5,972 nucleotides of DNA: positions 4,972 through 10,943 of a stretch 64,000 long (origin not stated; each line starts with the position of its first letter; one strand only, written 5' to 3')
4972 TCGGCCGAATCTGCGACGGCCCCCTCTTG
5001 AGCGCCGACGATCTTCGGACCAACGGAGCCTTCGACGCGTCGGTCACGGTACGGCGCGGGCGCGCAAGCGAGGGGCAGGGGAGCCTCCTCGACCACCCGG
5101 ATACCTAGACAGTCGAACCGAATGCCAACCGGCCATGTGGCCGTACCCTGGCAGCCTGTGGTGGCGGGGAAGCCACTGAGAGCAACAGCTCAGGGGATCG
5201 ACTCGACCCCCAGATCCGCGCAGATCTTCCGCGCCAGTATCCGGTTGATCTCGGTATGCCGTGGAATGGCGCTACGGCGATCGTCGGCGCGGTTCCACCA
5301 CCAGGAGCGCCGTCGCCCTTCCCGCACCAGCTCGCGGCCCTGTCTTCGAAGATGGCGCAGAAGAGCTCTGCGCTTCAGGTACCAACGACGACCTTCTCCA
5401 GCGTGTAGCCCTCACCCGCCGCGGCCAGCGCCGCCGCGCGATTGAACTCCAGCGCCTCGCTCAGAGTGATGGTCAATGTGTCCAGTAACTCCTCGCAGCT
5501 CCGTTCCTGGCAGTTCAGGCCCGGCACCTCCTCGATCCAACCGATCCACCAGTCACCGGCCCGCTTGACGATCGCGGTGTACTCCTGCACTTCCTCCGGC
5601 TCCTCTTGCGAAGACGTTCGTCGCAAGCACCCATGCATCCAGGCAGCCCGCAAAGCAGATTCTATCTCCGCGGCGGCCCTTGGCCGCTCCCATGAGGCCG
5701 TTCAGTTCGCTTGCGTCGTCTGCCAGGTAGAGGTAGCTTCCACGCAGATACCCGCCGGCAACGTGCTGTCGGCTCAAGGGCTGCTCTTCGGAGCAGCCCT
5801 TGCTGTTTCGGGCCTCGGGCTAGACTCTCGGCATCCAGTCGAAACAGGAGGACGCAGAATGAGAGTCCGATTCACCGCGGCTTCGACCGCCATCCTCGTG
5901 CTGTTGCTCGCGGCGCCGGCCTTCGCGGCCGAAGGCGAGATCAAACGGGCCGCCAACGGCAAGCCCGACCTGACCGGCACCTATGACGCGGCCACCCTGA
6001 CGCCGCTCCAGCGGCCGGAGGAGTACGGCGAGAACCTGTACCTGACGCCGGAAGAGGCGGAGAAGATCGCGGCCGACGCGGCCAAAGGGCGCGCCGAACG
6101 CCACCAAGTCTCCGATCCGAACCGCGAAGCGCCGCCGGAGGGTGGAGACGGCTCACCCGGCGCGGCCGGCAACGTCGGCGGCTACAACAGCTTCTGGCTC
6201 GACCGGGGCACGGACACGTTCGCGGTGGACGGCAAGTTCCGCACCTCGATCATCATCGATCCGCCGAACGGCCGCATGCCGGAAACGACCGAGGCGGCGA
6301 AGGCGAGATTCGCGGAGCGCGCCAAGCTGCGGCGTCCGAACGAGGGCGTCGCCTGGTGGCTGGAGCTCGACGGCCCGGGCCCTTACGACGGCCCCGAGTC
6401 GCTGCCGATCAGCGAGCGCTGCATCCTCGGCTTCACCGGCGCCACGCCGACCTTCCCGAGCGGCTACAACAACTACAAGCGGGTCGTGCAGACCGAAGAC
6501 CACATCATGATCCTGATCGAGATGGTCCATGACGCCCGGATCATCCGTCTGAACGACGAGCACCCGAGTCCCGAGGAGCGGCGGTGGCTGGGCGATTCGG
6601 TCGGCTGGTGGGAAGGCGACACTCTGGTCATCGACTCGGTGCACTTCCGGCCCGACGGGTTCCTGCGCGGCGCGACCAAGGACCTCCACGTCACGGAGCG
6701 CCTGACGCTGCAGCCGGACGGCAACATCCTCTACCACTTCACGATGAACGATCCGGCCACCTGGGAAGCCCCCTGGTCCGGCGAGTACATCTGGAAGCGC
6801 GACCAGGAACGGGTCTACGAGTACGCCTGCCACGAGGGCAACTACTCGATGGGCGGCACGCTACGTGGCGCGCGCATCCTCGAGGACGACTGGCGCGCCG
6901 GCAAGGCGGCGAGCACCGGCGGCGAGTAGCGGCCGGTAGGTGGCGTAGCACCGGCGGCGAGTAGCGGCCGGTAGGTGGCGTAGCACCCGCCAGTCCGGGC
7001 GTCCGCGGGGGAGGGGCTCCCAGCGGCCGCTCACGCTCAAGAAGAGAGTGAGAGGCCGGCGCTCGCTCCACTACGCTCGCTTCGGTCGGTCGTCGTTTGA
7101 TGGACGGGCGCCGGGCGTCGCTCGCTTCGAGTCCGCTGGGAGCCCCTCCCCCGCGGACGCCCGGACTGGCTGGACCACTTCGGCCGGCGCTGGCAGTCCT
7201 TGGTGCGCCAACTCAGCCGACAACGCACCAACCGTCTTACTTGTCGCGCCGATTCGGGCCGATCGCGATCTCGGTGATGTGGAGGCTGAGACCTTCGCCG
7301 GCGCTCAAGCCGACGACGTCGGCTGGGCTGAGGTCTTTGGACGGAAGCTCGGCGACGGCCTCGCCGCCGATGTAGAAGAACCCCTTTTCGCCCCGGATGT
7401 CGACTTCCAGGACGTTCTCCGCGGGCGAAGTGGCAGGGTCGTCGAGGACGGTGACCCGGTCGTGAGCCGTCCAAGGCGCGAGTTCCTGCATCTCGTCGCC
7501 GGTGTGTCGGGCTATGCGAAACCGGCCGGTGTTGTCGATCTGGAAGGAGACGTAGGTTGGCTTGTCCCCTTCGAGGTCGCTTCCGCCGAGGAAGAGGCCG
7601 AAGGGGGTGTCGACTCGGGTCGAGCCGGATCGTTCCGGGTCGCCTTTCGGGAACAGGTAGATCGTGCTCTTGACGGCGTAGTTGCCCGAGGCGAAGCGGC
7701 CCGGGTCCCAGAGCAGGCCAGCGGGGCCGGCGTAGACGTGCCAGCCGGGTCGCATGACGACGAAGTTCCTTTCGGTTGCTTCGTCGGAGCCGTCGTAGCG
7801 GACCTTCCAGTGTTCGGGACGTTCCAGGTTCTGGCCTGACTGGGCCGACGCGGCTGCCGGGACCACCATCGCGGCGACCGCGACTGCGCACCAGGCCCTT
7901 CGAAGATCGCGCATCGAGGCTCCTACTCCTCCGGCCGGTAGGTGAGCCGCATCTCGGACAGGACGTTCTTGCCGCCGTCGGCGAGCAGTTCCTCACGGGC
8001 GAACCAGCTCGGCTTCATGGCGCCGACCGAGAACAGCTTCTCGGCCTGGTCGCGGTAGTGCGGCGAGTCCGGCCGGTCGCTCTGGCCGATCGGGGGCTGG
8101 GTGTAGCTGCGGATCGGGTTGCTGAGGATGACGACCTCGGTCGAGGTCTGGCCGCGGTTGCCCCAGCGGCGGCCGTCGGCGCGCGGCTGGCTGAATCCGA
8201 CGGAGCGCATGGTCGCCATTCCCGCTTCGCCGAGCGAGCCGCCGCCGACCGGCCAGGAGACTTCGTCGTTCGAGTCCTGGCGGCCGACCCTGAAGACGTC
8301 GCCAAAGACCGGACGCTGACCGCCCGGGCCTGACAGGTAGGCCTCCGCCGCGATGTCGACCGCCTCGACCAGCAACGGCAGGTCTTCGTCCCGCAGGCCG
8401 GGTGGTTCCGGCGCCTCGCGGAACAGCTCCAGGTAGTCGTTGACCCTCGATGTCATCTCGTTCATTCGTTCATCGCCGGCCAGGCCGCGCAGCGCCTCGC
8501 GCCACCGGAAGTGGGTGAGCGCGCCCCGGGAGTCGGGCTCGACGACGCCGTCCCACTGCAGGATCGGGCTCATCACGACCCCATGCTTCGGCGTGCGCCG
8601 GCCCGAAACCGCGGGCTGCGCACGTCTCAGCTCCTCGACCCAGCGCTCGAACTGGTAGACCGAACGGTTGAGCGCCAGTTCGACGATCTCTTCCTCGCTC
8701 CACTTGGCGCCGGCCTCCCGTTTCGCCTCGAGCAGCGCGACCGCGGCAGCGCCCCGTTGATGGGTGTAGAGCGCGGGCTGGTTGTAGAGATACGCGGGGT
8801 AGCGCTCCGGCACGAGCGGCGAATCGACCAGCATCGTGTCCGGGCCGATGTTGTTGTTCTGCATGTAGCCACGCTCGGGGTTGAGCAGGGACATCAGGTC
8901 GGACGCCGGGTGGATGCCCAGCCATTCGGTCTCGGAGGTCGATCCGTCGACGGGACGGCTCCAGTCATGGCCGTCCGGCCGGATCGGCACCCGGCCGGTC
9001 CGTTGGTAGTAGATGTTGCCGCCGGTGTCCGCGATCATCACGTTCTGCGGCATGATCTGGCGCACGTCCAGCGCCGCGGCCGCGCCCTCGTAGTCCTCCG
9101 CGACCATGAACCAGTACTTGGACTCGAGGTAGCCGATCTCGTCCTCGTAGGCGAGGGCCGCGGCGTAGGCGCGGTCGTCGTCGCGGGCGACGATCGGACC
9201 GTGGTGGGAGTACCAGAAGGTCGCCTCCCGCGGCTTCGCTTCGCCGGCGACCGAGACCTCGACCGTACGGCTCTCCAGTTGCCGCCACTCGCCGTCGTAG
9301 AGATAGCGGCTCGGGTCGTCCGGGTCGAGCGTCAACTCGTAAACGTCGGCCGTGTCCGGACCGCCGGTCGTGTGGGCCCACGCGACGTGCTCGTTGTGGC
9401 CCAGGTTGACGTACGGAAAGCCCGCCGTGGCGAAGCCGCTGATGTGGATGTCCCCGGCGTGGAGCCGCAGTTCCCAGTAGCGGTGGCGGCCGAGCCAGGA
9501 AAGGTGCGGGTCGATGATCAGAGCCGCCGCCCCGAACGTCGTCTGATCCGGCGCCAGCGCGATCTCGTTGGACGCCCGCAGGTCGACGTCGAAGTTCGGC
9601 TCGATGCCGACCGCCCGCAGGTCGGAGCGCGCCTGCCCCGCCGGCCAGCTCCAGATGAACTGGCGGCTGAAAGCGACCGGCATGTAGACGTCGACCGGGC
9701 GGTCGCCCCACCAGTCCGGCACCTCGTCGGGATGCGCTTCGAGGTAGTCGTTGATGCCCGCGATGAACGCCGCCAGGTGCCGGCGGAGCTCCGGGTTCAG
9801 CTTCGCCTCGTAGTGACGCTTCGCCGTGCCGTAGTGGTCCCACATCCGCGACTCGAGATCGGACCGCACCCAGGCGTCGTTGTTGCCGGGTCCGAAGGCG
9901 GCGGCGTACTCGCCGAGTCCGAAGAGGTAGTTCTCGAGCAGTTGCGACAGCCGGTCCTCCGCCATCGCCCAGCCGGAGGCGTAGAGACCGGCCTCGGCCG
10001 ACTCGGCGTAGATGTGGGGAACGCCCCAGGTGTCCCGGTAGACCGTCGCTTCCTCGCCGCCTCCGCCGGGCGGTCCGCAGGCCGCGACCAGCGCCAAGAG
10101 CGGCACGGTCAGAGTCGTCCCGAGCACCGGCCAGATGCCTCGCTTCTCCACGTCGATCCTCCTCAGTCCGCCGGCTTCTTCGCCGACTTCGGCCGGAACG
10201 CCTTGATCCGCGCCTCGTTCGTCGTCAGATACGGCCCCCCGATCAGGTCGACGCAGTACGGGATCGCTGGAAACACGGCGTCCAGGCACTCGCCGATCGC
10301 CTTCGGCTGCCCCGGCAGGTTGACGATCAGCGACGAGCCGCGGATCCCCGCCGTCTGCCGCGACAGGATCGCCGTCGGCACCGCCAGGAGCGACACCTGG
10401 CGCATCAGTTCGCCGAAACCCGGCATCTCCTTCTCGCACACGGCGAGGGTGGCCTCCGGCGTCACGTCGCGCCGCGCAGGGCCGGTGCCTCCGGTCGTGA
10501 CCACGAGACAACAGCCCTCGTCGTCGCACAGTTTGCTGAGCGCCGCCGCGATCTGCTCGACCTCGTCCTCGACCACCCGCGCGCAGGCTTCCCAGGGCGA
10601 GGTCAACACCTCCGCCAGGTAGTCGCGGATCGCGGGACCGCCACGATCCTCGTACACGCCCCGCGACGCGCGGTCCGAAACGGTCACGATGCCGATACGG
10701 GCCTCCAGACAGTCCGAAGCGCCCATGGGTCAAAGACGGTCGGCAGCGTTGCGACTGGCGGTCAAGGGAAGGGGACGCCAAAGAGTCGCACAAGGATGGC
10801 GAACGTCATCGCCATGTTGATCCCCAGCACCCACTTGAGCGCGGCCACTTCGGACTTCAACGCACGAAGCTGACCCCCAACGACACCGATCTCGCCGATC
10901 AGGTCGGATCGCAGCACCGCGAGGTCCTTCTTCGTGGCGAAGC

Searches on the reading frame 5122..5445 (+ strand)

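Call 4: search_protein_families(library=pfam, proteins=[window:5122-5445:+], max_evalue=0.1)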
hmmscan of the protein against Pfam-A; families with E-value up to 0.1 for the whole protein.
window:5122-5445:+ (107 aa): 1 family
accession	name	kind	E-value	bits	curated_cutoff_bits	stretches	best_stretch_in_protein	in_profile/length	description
PF17052.10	CAF20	-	0.046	14.4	25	1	54-77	45-69/150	Cap associated factor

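Call 5: search_protein_families(library=padloc, proteins=[window:5122-5445:+], max_evalue=0.1)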
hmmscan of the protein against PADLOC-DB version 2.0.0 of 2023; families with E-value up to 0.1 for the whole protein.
window:5122-5445:+ (107 aa): 0 families

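Call 42: search_protein_families(library=ncbifam, proteins=[window:5122-5445:+], max_evalue=0.01)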
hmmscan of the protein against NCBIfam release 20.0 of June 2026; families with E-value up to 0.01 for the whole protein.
window:5122-5445:+ (107 aa): 0 families

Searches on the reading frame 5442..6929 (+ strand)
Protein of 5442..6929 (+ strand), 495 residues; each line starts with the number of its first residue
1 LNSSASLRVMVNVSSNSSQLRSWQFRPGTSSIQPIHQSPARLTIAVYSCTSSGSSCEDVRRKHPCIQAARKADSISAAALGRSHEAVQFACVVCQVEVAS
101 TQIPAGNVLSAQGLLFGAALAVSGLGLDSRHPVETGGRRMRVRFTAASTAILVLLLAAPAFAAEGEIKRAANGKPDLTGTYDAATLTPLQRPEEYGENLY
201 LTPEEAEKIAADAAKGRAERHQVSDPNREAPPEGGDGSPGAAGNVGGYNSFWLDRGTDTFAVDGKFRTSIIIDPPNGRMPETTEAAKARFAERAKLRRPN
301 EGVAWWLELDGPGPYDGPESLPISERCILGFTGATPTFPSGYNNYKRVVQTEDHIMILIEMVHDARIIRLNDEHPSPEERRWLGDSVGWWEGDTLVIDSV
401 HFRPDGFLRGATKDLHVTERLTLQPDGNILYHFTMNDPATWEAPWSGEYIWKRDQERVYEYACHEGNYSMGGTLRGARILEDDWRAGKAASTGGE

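Call 4: search_protein_families(library=pfam, proteins=[window:5442-6929:+], max_evalue=0.1)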
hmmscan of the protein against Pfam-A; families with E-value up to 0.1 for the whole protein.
window:5442-6929:+ (495 aa): 0 families

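Call 5: search_protein_families(library=padloc, proteins=[window:5442-6929:+], max_evalue=0.1)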
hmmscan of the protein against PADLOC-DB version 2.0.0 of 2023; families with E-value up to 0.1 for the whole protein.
window:5442-6929:+ (495 aa): 0 families

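Call 42: search_protein_families(library=ncbifam, proteins=[window:5442-6929:+], max_evalue=0.01)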
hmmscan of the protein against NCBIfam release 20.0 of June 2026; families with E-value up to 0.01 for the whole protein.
window:5442-6929:+ (495 aa): 0 families

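Call 53: search_solved_structures(query=window:5442-6929:+, max_evalue=1)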
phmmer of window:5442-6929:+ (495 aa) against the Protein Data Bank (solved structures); distinct sequences matched with E-value up to 1: 0.

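Call 62: find_homologous_proteins(query=window:5442-6929:+)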
Query window:5442-6929:+ (495 aa): 7421 proteins with E <= 0.001 among 8000 candidates; the best 120 are listed.
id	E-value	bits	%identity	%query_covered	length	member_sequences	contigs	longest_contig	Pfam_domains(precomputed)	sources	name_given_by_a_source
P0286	8.5e-237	805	97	72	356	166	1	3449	-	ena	-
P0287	1.1e-233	795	95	72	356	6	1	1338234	-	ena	-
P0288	1.7e-213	728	88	72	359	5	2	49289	-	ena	-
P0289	3.3e-213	727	88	72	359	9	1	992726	-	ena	-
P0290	8.1e-211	719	86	72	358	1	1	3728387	-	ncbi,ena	-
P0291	2.9e-208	711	86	72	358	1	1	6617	-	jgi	jgi:hypothetical protein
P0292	8.4e-203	693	82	72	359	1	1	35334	-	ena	-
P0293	5.3e-198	677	84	67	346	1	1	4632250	-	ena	-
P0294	1.7e-196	672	56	63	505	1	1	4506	-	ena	-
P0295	1.5e-192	659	82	67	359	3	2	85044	-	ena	-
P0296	2.5e-190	652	77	72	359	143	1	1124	-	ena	-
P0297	3.8e-189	648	77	72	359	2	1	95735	-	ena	-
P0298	1.4e-188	646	78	72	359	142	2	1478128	-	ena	-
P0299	1.4e-188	646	77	72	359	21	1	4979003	-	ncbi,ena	-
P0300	2.6e-188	645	77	72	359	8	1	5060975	-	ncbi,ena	-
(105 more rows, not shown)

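Call 64: find_encoding_contigs(protein=P0287, flank=10000, max_places=3)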
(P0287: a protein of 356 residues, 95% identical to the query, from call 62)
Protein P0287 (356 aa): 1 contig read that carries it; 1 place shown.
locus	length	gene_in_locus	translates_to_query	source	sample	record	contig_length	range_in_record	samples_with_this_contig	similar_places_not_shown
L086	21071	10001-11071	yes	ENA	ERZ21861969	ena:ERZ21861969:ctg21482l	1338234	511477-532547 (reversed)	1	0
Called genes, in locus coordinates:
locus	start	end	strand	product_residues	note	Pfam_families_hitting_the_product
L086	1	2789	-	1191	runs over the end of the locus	PF00873:ACR_tran, PF03176:MMPL (weak), PF00873:ACR_tran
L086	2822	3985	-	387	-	PF25919:BSH_CusB (faint), PF00364:Biotin_lipoyl (faint), PF25917:BSH_RND, PF25973:BSH_CzcB, PF25984:BSH_YknX (faint), PF25954:Beta-barrel_RND_2, PF25989:YknX_C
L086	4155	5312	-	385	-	PF01546:Peptidase_M20, PF07687:M20_dimer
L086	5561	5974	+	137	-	-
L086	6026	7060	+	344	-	-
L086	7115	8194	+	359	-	-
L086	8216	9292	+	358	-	-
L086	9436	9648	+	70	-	-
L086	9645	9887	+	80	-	PF07927:HicA_toxin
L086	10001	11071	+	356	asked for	-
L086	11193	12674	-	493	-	PF01546:Peptidase_M20, PF07687:M20_dimer (weak)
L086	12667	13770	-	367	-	PF08240:ADH_N, PF16912:Glu_dehyd_C, PF00107:ADH_zinc_N, PF13602:ADH_zinc_N_2 (weak)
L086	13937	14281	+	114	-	-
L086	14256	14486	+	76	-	PF07927:HicA_toxin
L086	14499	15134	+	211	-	-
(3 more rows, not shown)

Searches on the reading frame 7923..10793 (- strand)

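Call 45: search_protein_families(library=pfam, proteins=[window:7923-10793:-], max_evalue=0.001)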
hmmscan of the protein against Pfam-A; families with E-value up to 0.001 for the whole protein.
window:7923-10793:- (956 aa): 1 family
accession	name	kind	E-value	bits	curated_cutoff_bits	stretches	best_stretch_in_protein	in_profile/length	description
PF01804.23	Penicil_amidase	-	4.7e-120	403.1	21.3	1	248-936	1-673/675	Penicillin amidase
